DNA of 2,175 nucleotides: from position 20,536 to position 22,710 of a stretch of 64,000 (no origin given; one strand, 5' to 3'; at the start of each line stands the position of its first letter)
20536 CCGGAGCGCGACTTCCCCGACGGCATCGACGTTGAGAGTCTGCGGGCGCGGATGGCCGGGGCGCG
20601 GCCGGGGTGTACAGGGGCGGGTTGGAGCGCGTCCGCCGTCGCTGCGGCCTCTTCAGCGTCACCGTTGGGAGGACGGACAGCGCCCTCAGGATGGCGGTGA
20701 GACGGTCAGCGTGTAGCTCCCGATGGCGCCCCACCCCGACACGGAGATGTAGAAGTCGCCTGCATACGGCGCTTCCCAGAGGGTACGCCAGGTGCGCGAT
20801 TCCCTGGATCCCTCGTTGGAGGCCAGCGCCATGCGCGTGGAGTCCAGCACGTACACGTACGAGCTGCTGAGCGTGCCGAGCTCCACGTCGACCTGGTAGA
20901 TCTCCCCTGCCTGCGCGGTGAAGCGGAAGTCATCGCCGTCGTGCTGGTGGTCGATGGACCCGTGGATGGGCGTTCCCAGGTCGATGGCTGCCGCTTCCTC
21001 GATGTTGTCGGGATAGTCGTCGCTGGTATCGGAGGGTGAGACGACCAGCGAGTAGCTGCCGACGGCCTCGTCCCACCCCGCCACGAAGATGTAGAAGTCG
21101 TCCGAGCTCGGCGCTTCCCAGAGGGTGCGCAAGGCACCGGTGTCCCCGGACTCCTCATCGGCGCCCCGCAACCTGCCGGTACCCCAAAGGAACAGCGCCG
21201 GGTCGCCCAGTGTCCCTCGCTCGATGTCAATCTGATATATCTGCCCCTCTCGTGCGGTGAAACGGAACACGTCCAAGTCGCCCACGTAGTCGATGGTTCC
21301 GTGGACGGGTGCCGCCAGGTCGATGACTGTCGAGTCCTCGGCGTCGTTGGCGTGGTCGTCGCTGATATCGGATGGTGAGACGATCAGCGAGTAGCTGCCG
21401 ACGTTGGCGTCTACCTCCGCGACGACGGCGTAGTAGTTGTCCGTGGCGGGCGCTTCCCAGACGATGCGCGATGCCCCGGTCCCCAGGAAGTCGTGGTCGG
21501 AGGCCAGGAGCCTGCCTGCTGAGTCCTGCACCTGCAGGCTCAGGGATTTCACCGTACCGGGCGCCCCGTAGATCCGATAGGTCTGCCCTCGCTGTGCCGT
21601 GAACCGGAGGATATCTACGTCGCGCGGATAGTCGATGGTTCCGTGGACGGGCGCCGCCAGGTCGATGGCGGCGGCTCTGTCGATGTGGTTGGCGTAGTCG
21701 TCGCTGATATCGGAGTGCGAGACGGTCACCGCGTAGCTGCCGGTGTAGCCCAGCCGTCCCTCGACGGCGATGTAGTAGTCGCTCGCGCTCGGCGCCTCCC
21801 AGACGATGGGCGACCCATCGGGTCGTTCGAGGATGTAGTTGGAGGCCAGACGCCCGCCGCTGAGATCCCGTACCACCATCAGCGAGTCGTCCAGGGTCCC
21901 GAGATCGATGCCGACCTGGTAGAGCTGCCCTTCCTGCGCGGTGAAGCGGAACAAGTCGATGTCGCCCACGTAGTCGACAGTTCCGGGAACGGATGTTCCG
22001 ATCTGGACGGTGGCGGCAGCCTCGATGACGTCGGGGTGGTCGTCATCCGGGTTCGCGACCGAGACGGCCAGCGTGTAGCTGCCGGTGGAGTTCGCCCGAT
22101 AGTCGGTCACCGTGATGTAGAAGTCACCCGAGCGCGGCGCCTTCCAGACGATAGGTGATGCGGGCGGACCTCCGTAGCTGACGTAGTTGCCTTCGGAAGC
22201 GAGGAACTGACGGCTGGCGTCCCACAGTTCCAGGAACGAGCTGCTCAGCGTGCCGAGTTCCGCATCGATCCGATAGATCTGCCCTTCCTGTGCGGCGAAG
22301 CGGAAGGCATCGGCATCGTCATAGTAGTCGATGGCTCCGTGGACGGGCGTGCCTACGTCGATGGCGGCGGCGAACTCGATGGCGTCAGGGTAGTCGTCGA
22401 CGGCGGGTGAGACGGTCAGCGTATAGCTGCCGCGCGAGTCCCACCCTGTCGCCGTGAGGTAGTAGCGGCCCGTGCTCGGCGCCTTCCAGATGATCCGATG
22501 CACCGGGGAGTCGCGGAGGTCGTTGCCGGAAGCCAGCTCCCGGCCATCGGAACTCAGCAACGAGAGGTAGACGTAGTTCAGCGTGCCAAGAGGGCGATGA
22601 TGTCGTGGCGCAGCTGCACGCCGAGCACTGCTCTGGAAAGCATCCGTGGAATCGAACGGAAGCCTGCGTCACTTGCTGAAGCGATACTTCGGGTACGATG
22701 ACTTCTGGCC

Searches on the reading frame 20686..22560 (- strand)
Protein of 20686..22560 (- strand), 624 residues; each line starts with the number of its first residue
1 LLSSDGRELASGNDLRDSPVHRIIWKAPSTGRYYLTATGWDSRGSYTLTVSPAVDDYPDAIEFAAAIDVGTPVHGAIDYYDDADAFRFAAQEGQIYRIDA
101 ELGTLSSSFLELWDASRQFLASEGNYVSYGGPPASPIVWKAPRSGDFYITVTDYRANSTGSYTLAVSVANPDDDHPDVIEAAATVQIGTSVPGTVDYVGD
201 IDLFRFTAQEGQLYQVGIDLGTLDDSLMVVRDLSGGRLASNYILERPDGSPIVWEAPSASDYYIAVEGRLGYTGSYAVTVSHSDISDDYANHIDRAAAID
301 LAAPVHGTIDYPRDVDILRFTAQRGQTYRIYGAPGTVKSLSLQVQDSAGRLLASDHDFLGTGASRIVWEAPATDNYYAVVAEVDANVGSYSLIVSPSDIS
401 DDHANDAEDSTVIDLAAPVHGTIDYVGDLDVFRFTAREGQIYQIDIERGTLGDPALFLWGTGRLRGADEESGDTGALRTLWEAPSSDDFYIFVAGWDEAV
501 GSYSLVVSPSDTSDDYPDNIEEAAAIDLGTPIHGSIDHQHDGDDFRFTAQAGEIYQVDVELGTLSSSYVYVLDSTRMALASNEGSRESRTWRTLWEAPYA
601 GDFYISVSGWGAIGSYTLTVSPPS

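Call 72: search_protein_families(library=pfam, proteins=[window:20686-22560:-], max_evalue=0.00001)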
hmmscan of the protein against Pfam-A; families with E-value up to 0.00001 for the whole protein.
window:20686-22560:- (624 aa): 1 family
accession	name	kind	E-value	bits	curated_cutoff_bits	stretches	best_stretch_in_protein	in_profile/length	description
PF04151.21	PPC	-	5.1e-15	56.5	25.9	0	314-380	1-68/70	Bacterial pre-peptidase C-terminal domain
